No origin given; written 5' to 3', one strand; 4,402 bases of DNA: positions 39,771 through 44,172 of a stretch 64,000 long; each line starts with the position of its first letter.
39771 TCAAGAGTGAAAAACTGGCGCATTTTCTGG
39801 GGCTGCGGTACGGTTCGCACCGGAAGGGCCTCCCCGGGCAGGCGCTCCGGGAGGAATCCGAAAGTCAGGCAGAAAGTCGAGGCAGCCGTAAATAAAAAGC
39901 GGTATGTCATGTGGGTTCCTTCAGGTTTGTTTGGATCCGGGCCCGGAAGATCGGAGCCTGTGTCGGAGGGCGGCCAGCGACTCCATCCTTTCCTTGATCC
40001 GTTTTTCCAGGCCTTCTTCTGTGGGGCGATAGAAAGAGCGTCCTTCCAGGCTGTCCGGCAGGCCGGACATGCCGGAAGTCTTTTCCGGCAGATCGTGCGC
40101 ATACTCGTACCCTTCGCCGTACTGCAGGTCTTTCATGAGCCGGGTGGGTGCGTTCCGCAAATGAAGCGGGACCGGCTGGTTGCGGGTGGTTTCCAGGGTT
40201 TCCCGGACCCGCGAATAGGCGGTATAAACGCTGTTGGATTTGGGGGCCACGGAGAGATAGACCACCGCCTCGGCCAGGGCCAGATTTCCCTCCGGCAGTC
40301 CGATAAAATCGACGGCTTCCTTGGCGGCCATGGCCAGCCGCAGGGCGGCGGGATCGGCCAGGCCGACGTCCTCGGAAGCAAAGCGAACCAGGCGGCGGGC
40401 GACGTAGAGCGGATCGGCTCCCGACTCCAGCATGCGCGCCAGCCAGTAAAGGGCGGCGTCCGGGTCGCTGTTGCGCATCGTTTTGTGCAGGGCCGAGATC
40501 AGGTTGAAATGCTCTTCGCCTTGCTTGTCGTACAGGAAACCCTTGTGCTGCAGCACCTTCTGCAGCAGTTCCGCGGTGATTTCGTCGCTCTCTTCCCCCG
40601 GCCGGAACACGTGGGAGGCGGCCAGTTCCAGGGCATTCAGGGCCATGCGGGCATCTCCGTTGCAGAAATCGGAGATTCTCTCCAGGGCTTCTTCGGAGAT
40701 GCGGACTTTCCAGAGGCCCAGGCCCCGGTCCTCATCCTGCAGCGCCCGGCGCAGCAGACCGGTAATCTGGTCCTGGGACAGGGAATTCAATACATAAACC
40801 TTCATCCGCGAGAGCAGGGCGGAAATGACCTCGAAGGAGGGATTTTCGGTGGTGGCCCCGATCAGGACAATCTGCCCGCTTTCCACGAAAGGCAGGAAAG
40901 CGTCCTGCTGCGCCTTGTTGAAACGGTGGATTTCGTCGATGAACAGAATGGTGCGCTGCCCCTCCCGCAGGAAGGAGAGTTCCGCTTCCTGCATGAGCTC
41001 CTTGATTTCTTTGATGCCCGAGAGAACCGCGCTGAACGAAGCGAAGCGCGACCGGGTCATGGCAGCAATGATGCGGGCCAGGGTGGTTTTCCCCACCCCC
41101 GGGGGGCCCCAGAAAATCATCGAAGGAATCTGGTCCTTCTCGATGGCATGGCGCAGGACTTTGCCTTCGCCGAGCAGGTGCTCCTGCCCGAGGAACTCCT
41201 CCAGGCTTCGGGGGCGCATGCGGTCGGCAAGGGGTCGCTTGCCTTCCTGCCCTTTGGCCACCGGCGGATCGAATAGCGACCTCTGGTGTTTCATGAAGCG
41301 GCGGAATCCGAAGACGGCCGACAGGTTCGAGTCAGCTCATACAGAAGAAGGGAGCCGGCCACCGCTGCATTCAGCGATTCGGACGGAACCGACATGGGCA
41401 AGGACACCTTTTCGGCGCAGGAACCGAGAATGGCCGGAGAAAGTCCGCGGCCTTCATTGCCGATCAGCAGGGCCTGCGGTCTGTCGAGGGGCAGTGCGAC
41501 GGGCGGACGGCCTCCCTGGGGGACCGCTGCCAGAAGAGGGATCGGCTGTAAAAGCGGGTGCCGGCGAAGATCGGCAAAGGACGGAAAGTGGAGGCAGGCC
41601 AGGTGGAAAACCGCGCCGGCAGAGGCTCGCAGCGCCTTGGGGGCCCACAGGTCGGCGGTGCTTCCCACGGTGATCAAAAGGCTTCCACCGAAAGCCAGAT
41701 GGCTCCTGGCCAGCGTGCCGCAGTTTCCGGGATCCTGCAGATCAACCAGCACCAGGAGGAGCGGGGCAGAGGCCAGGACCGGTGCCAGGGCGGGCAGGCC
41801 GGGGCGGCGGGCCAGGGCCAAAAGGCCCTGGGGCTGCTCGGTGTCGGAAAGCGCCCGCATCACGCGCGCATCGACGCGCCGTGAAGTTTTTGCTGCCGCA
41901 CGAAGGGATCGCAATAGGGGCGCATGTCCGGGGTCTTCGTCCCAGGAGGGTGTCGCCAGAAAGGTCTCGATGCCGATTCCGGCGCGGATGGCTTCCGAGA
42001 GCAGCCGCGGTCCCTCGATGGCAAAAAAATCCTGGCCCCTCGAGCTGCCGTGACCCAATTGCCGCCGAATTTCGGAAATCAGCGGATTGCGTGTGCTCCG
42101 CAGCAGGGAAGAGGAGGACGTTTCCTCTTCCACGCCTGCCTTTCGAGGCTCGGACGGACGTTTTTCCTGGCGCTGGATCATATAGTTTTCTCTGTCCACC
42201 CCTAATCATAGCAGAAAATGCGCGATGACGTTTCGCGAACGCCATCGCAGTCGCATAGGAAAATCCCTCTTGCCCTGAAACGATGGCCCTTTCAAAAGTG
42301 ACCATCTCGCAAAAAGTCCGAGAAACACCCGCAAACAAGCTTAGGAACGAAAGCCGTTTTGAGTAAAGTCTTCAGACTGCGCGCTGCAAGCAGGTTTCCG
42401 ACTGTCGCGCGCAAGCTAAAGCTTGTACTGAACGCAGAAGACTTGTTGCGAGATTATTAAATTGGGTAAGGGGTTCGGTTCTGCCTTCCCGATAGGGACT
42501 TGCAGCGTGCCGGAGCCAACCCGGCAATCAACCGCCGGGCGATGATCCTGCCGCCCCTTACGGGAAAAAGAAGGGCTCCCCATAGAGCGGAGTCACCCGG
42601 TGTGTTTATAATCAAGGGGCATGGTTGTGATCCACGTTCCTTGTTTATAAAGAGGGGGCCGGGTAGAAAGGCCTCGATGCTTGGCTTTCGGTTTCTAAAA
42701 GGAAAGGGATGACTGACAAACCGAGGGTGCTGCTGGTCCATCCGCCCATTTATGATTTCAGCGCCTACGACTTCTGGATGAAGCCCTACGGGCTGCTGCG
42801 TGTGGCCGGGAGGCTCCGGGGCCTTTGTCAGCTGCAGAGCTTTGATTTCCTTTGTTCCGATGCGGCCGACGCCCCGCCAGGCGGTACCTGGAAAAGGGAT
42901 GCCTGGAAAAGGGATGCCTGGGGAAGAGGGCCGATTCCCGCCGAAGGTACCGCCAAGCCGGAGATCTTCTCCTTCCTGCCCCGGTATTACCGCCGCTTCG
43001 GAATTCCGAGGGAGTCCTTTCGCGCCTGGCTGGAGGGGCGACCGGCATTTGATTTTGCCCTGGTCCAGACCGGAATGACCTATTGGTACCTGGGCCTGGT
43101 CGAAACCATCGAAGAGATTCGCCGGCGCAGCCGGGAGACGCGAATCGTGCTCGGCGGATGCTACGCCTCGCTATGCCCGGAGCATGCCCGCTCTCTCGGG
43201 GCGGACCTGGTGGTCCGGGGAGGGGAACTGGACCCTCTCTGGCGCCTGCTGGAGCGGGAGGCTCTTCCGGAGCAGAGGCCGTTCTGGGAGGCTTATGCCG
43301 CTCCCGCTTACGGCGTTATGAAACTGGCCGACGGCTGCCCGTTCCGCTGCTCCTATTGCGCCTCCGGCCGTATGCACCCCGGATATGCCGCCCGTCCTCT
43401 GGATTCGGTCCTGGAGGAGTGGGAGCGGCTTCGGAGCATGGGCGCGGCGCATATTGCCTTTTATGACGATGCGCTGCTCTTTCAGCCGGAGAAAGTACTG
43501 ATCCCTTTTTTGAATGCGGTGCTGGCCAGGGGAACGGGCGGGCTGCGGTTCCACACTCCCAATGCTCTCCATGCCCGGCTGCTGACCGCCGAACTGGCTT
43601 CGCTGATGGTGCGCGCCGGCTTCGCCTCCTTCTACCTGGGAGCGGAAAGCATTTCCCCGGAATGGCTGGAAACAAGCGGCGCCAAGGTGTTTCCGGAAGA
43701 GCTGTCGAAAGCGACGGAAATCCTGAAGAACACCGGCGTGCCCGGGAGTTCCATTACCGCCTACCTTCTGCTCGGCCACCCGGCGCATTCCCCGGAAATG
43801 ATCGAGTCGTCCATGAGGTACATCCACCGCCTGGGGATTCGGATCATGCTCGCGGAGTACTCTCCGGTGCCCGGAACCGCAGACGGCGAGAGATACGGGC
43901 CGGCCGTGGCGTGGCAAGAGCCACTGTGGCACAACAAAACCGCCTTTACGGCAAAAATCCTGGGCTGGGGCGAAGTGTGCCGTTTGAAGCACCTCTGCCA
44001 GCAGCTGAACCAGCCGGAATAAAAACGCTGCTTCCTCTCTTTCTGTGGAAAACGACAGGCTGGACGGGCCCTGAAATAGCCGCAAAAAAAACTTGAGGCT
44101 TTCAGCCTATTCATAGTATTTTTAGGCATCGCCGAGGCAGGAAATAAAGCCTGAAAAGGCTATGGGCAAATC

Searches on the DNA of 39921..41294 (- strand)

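Call 68: search_with_rna_model(model_id=R1, sources=[L127, L128, L129, L130], filters=off, max_evalue=1)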
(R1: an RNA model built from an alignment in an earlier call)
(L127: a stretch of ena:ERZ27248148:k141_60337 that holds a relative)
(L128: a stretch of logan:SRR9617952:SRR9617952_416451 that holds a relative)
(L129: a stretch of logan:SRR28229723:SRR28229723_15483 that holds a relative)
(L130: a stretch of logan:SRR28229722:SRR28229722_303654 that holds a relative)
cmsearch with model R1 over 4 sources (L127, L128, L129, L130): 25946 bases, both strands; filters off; matches with E-value up to 1: 0.
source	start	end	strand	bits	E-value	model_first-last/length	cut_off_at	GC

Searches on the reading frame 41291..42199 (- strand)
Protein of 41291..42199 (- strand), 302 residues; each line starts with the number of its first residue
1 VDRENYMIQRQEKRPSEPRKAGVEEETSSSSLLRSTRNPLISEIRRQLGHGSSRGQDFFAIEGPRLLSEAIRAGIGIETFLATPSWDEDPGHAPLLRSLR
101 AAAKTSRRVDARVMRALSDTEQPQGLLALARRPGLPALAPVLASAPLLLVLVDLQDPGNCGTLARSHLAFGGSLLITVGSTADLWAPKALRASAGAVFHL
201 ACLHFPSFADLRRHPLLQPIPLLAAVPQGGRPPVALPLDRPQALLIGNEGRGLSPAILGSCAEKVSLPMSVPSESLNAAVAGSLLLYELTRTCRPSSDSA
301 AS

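Call 13: search_protein_families(library=pfam, proteins=[window:41291-42199:-])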
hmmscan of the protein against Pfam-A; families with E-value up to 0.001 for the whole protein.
window:41291-42199:- (302 aa): 3 families
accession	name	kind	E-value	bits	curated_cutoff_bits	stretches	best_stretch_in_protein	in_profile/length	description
PF00588.24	SpoU_methylase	-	4e-28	98.7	29.7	1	147-287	2-142/142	SpoU rRNA Methylase family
PF22435.1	MRM3-like_sub_bind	-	9.2e-10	39.2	27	1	56-128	19-84/84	MRM3-like substrate binding domain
PF08032.17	SpoU_sub_bind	-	2e-06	28.5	22.8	1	61-132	2-72/76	RNA 2'-O ribose methyltransferase substrate binding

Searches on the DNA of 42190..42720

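Call 7: search_rna_families(source=window, start=42190, end=42720, threshold=evalue, max_evalue=10, show_alignments=3)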
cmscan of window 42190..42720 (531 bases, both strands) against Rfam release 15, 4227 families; matches with E-value up to 10: 3.
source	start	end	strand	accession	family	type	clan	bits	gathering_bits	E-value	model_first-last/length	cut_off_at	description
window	42591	42669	+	RF03850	mir-961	Gene; miRNA;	-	22.3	100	0.091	1-85/85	no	mir-961 microRNA precursor family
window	42379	42412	-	RF01926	mir-981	Gene; miRNA;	-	12.1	51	4.2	1-86/86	no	mir-981 microRNA precursor family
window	42235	42248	-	RF01734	Fluoride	Cis-reg; riboswitch;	-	11.4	34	2.4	11-24/64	no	Fluoride riboswitch aptamer (crcB RNA motif)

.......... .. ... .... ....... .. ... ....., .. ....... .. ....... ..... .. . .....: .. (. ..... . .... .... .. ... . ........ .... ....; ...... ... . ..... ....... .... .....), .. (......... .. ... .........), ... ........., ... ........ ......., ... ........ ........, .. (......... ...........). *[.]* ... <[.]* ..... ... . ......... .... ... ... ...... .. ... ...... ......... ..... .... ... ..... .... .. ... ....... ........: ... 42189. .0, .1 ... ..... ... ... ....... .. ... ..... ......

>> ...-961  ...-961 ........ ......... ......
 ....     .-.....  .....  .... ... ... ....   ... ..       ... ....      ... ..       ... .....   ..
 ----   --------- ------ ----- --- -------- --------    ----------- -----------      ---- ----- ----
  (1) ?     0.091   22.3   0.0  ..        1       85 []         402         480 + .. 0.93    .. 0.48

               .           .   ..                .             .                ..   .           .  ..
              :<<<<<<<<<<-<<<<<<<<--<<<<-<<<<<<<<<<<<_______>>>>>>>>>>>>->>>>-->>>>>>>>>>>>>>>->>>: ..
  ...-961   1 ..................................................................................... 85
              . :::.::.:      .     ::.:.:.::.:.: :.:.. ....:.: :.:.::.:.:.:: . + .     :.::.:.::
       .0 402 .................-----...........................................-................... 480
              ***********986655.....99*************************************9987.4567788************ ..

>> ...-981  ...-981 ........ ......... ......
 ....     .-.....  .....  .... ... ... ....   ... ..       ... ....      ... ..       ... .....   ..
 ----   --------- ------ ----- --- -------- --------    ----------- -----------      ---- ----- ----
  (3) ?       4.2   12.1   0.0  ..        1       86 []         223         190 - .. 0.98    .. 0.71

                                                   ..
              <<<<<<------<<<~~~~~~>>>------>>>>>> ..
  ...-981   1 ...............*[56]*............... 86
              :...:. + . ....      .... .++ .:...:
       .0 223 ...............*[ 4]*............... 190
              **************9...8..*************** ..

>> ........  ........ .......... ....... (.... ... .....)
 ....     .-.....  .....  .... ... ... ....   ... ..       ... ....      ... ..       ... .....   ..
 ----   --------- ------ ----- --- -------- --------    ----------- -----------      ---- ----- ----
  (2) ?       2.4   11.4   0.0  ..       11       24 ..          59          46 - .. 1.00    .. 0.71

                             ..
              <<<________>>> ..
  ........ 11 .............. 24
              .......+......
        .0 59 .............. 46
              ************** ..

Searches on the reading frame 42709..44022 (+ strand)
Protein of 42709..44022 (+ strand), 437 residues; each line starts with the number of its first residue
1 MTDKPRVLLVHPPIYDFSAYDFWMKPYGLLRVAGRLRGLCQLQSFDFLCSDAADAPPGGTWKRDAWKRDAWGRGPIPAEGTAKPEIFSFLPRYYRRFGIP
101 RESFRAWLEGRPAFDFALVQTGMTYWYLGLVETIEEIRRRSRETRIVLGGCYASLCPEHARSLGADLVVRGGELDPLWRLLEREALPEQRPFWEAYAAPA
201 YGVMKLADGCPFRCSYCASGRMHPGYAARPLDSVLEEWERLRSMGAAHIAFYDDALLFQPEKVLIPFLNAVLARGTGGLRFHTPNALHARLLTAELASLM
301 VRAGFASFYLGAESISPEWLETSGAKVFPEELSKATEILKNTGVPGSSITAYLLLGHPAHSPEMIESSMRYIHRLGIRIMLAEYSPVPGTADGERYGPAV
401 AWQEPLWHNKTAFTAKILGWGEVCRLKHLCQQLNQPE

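Call 13: search_protein_families(library=pfam, proteins=[window:42709-44022:+])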
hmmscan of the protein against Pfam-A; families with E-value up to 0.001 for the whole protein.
window:42709-44022:+ (437 aa): 2 families
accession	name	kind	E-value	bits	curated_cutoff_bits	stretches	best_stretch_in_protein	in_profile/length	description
PF04055.27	Radical_SAM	-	4.3e-15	56.7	29.5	1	206-371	3-165/166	Radical SAM superfamily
PF02310.24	B12-binding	-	0.00054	20.2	32.1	0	115-171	53-111/121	B12 binding domain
